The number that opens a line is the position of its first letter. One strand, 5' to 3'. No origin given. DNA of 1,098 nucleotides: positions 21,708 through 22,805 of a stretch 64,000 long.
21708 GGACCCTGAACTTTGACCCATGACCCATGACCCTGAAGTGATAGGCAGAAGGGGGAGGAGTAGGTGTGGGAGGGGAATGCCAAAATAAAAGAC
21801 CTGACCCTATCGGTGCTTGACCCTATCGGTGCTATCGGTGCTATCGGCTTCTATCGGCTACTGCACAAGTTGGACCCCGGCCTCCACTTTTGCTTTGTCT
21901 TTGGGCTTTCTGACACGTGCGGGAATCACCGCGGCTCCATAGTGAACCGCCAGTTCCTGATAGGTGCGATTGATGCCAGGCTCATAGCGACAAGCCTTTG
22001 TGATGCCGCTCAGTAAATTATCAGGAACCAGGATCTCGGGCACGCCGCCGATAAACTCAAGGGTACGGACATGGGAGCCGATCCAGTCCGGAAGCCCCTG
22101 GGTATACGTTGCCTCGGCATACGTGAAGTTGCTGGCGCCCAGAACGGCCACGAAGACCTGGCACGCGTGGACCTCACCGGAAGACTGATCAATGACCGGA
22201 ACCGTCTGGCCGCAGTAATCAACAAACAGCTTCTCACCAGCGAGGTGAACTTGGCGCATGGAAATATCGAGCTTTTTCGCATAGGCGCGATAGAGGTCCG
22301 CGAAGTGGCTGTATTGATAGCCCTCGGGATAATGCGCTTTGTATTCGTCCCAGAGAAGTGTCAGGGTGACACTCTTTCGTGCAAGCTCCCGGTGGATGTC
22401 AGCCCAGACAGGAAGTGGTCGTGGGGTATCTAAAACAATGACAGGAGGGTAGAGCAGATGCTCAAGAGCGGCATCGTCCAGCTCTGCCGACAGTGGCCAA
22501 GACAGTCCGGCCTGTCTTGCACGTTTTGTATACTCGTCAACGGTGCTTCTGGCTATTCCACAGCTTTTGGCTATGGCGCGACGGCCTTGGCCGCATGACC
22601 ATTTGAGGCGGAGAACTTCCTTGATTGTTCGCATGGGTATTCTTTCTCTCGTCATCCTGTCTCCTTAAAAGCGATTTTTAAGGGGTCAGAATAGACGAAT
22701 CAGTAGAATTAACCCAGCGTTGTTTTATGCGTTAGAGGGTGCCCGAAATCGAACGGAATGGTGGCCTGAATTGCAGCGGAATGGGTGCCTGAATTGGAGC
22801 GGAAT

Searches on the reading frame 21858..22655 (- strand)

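Call 85: search_protein_families(library=pfam, proteins=[window:21858-22655:-], max_evalue=0.0001)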
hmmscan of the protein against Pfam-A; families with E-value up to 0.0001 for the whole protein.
window:21858-22655:- (265 aa): 1 family
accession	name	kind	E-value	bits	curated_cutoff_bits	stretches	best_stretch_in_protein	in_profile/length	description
PF00665.32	rve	-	3.5e-05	24.4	32.6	1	141-251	6-102/102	Integrase core domain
